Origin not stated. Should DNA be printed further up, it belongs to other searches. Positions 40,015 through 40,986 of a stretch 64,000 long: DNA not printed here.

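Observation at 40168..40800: Terminal thioesterase has Cys in place of the nucleophilic Ser (S-H-C-V-G), downstream of a Ser-loading module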

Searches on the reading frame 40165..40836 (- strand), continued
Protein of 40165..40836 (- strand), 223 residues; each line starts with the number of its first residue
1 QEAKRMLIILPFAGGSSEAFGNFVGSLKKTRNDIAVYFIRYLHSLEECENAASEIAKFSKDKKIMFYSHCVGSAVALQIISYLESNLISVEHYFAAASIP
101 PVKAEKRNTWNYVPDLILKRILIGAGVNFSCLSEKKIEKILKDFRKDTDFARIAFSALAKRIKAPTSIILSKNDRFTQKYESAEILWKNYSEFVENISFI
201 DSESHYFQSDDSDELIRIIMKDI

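Call 42: fold_search(model_id=the predicted structure, library=pdb)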
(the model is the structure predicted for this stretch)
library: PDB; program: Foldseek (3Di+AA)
matches with E <= 10: 1787; with E <= 0.001: 423
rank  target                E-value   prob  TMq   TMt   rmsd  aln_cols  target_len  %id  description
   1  8w2d_A                2.3e-13  1.00  0.82  0.58   3.0       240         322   17  holo-PCP-Thioesterase di-domain structure from the sulfazecin biosynthetic nonribosomal peptide synthetase, SulM (released 2024-08-07)
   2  8w2c_A                2.7e-13  1.00  0.80  0.71   3.2       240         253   17  Thioesterase domain structure from Sulfazecin biosynthetic nonribosomal peptide synthetase SulM (released 2024-08-07)
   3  8w2c_B                1.1e-12  1.00  0.81  0.72   3.0       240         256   17  Thioesterase domain structure from Sulfazecin biosynthetic nonribosomal peptide synthetase SulM (released 2024-08-07)
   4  8w2d_B                1.1e-12  1.00  0.82  0.59   2.9       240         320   17  holo-PCP-Thioesterase di-domain structure from the sulfazecin biosynthetic nonribosomal peptide synthetase, SulM (released 2024-08-07)
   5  6n8e                  1.6e-12  1.00  0.86  0.16   2.6       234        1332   19  Crystal structure of holo-ObiF1, a five domain nonribosomal peptide synthetase from Burkholderia diffusa (released 2019-07-24)
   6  3qmv_B                2.4e-12  1.00  0.82  0.73   3.0       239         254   17  RedJ-Thioesterase from the Prodiginine biosynthetic pathway in Streptomyces coelicolor (released 2011-05-04)
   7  6ba8                  1.1e-11  1.00  0.75  0.68   3.9       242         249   18  YbtT - Type II thioesterase from Yersiniabactin NRPS/PKS biosynthetic pathway (released 2018-10-31)
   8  3qmv_C                1.7e-11  1.00  0.80  0.68   2.9       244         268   18  RedJ-Thioesterase from the Prodiginine biosynthetic pathway in Streptomyces coelicolor (released 2011-05-04)
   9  6ba9                  2.2e-11  1.00  0.78  0.71   3.4       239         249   19  YbtT - Type II thioesterase from Yersiniabactin NRPS/PKS biosynthetic pathway- S89A mutant (released 2018-10-31)
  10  3fla_A                2.4e-11  1.00  0.75  0.69   3.9       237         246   18  RifR - Type II thioesterase from Rifamycin NRPS/PKS biosynthetic pathway - Form 1 (released 2009-01-06)
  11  3qmw_A                2.6e-11  1.00  0.80  0.73   3.1       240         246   18  RedJ with PEG molecule bound in the active site (released 2011-05-04)
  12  3qmw_D                2.6e-11  1.00  0.80  0.72   3.1       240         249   18  RedJ with PEG molecule bound in the active site (released 2011-05-04)
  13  6fvj_D                3.1e-11  1.00  0.65  0.65   6.3       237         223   17  TesA a major thioesterase from Mycobacterium tuberculosis (released 2018-10-24)
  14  5ugz_A                3.7e-11  1.00  0.73  0.69   4.5       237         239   14  Crystal structure of ClbQ from the colibactin NRPS/PKS pathway (released 2017-09-20)
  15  3qmw_B                4.7e-11  1.00  0.79  0.73   3.0       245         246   17  RedJ with PEG molecule bound in the active site (released 2011-05-04)
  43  1jmk_O                9.2e-09  1.00  0.70  0.69   4.2       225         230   12  Structural Basis for the Cyclization of the Lipopeptide Antibiotic Surfactin by the Thioesterase Domain SrfTE (released 2002-03-27)
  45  1jmk_C                1.7e-08  1.00  0.67  0.68   4.5       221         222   12  Structural Basis for the Cyclization of the Lipopeptide Antibiotic Surfactin by the Thioesterase Domain SrfTE (released 2002-03-27)
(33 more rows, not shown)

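Call 45: search_protein_families(library=pfam, proteins=[L010:10724-11581:-, L012:4125-4730:-, L028:11853-12992:+, L021:6338-6874:+, L025:18222-19499:+, L040:3676-4368:+], max_evalue=0.01)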
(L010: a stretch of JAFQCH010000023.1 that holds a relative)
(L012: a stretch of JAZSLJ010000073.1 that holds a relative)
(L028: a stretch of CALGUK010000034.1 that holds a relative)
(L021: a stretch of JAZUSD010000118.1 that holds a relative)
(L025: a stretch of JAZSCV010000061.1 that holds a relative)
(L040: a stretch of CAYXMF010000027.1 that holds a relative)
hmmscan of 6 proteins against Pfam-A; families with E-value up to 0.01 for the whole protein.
L010:10724-11581:- (286 aa): 1 family
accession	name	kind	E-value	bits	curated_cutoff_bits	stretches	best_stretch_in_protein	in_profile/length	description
PF01790.23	LGT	-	6.1e-23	81.8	24.9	1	5-245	6-238/240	Prolipoprotein diacylglyceryl transferase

L012:4125-4730:- (202 aa): 2 families
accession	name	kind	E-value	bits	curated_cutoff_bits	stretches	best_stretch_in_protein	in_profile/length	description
PF22624.1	AASDHPPT_N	-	1.6e-17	64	27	1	17-102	8-99/100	4'-phosphopantetheinyl transferase, N-terminal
PF01648.25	ACPS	-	3.5e-13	50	25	1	104-172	1-65/111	4'-phosphopantetheinyl transferase superfamily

L028:11853-12992:+ (380 aa): 1 family
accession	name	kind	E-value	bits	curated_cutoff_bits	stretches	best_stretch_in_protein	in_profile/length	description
PF14751.11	DUF4474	-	4e-33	115.3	23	1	148-312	4-167/240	Domain of unknown function (DUF4474)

L021:6338-6874:+ (179 aa): 3 families
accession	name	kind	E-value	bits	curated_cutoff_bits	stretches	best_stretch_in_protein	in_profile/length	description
PF15714.11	SpoVT_C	-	6.7e-41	139.8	27.5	1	54-178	1-128/128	Stage V sporulation protein T C-terminal, transcription factor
PF04014.23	MazE_antitoxin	-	9.1e-11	42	24.7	1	7-49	1-43/48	Antidote-toxin recognition MazE, bacterial antitoxin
PF01590.32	GAF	-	0.0045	18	22.4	1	123-175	76-131/133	GAF domain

L025:18222-19499:+ (426 aa): 3 families
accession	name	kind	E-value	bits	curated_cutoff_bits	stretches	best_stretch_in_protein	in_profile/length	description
PF07690.21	MFS_1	-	9.2e-35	120.6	33.4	2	37-380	7-337/347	Major Facilitator Superfamily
PF00083.30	Sugar_tr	-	2.5e-09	37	22.3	1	279-414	44-182/452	Sugar (and other) transporter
PF23262.1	NFD4_C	-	0.00072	19.8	27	1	238-401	9-172/215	NFD4, C-terminal domain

L040:3676-4368:+ (231 aa): 4 families
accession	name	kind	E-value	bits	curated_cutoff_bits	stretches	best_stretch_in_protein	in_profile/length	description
PF00498.31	FHA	-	2.8e-39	133.8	20.7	2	49-113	1-67/67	FHA domain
PF16697.10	Yop-YscD_cpl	-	4e-24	85.1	33.2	2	47-120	17-91/94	Inner membrane component of T3SS, cytoplasmic domain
PF02597.26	ThiS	-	4e-06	27.7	22.5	1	63-112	21-69/76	ThiS family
PF02824.27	TGS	-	0.003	18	22.2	0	89-111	35-57/60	TGS domain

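Call 46: search_protein_families(library=ncbifam, proteins=[L010:10724-11581:-], max_evalue=0.01)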
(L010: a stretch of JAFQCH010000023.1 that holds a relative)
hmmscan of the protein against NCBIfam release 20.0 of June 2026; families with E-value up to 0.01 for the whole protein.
L010:10724-11581:- (286 aa): 2 families
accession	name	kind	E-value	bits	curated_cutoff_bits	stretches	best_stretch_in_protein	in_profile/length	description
NF000778.0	PRK00052.3-4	equivalog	2.8e-15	56.7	334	1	102-241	92-237/252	prolipoprotein diacylglyceryl transferase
TIGR00544.1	lgt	equivalog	4.9e-10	39.2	118.9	1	81-256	84-277/280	prolipoprotein diacylglyceryl transferase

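Call 51: list_cluster_members(proteins=[P0017, P0030, P0052, P0092, P0099, P0102, P0117, P0132, P0136, P0149])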
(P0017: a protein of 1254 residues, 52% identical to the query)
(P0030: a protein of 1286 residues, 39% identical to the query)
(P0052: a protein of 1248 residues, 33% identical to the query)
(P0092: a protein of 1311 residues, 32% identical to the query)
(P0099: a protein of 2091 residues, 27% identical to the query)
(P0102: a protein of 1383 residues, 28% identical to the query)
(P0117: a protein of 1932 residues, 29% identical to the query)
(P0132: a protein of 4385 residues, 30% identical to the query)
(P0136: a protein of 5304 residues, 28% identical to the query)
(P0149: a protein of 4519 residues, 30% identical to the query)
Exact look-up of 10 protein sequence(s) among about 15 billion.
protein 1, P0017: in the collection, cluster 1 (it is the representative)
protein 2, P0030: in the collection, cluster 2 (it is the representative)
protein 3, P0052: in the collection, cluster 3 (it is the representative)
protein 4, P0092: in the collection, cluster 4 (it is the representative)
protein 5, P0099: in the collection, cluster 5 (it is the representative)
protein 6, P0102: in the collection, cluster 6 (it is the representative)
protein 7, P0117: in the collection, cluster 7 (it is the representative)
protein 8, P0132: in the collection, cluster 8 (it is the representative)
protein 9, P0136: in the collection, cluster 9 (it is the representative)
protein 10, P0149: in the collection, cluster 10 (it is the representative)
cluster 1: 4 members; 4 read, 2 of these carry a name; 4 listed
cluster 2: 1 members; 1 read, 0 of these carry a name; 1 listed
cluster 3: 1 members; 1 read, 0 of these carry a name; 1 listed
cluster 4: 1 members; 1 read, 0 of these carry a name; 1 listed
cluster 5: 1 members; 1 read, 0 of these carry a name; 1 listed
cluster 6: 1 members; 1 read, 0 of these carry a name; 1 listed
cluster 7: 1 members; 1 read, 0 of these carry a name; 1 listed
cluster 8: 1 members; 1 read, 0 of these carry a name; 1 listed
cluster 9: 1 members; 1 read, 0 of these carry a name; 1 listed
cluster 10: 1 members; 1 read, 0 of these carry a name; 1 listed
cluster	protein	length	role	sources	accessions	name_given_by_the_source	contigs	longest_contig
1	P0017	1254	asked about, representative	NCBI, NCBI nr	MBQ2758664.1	MAG: amino acid adenylation domain-containing protein [Clostridia bacterium] | amino acid adenylation domain-containing protein [Clostridia bacterium]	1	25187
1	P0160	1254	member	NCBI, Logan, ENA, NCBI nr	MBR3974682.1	MAG: amino acid adenylation domain-containing protein [Clostridia bacterium] | amino acid adenylation domain-containing protein [Clostridia bacterium]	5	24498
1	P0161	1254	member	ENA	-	-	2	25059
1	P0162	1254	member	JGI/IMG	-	-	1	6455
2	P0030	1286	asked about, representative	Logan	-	-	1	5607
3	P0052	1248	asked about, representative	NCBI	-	-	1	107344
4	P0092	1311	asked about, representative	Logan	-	-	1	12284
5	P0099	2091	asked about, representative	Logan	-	-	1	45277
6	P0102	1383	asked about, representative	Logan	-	-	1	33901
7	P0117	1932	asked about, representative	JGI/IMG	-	-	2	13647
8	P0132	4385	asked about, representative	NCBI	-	-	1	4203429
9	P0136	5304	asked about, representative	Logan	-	-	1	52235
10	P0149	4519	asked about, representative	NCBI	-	-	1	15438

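Call 55: search_protein_families(library=pfam, proteins=[L025:30-1274:+, L025:1285-2601:+, L025:2613-4718:+, L025:5035-6756:-, L025:6920-10672:+, L025:11676-12275:+, L025:12682-16401:+, L025:16485-18095:-])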
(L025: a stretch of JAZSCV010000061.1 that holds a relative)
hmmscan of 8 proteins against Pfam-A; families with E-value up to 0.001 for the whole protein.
L025:30-1274:+ (414 aa): 2 families
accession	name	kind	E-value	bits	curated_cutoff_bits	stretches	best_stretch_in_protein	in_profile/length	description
PF00370.27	FGGY_N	-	2.3e-52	178.5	28.8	1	1-167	79-245/245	FGGY family of carbohydrate kinases, N-terminal domain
PF02782.22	FGGY_C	-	1.7e-35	123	27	1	177-361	2-197/198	FGGY family of carbohydrate kinases, C-terminal domain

L025:1285-2601:+ (438 aa): 1 family
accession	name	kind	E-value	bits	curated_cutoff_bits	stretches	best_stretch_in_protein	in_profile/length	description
PF01261.30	AP_endonuc_2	-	5.3e-06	26.8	31.1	1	95-278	9-168/249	Xylose isomerase-like TIM barrel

L025:2613-4718:+ (701 aa): 3 families
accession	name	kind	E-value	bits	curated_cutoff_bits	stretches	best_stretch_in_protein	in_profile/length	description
PF01915.27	Glyco_hydro_3_C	-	1e-44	153.3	31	1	340-579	1-200/200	Glycosyl hydrolase family 3 C-terminal domain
PF00933.27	Glyco_hydro_3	-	9.2e-38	130.9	27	1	45-301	69-315/316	Glycosyl hydrolase family 3 N terminal domain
PF14310.12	Fn3-like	-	4.9e-12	46.2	25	1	613-681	1-70/71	Fibronectin type III-like domain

L025:5035-6756:- (573 aa): 2 families
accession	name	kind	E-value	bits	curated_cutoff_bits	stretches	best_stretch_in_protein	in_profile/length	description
PF00501.34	AMP-binding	-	4.1e-73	246.8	29.9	1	31-422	2-384/384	AMP-binding enzyme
PF13193.12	AMP-binding_C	-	6.9e-17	62.6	24.5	1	477-555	1-76/76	AMP-binding enzyme C-terminal domain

L025:6920-10672:+ (1250 aa): 4 families
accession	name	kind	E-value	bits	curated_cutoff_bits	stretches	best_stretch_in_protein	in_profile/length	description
PF00501.34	AMP-binding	-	2.7e-69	234.3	29.9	1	443-793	1-384/384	AMP-binding enzyme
PF00668.25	Condensation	-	1.6e-44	152.8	30.6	1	5-421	7-454/456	Condensation domain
PF13193.12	AMP-binding_C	-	5.7e-08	34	24.5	1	849-920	1-76/76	AMP-binding enzyme C-terminal domain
PF00550.31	PP-binding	-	1.2e-05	25.9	20.8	1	948-1005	2-64/67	Phosphopantetheine attachment site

L025:11676-12275:+ (199 aa): 2 families
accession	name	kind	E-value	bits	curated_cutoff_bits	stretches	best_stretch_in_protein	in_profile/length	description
PF01648.25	ACPS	-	1.8e-15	57.4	25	1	101-181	1-79/111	4'-phosphopantetheinyl transferase superfamily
PF22624.1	AASDHPPT_N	-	3.8e-15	56.4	27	1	14-98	8-98/100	4'-phosphopantetheinyl transferase, N-terminal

L025:12682-16401:+ (1239 aa): 7 families
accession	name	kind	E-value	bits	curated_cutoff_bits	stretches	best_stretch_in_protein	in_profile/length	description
PF09479.16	Flg_new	-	7.7e-38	128.9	27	3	439-508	1-65/65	Listeria-Bacteroides repeat domain (List_Bact_rpt)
PF04151.21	PPC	-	1.9e-11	45.1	25.9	0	973-1044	2-69/70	Bacterial pre-peptidase C-terminal domain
PF05257.22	CHAP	-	1.2e-09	38.9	26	1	65-145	6-80/81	CHAP domain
PF18998.6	Flg_new_2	-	4.5e-07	30.2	23.6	0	439-511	1-71/73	Divergent InlB B-repeat domain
PF00041.27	fn3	-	5.9e-05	23.6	25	1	1074-1138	12-76/84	Fibronectin type III domain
PF14200.12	RicinB_lectin_2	-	0.00013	23.1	25.6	0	308-368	2-66/89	Ricin-type beta-trefoil lectin domain-like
PF21910.2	GH85_C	-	0.00093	20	27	0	1079-1119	20-58/95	GH85 endohexosaminidases, C-terminal domain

L025:16485-18095:- (536 aa): 10 families
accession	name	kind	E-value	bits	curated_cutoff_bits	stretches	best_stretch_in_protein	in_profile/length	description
PF01593.30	Amino_oxidase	-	2.4e-14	53.9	19.8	1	28-485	2-417/443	Flavin containing amine oxidoreductase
PF13450.12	NAD_binding_8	-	3.3e-12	46.9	21.9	1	22-87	1-66/68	NAD(P)-binding Rossmann-like domain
PF01266.30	DAO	-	1.6e-07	31.6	27.9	1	19-56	1-37/353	FAD dependent oxidoreductase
PF01946.23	Thi4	-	8.3e-07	28.9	26.2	1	18-56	18-55/235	Thi4 family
PF07992.20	Pyr_redox_2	-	7.1e-06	26.1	26.1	1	19-55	2-37/291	Pyridine nucleotide-disulphide oxidoreductase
PF00890.30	FAD_binding_2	-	3.8e-05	23.5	20.4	1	20-56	2-36/414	FAD binding domain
PF05834.18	Lycopene_cycl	-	6.1e-05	22.7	23.4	0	20-52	2-34/380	Lycopene cyclase protein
PF00070.33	Pyr_redox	-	0.00012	23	22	0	19-54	1-34/82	Pyridine nucleotide-disulphide oxidoreductase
PF12831.13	FAD_oxidored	-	0.00015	21.6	27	0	20-57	2-37/416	FAD dependent oxidoreductase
PF03486.20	HI0933_like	-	0.00027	20.9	50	0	19-55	2-36/244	HI0933-like protein Rossmann domain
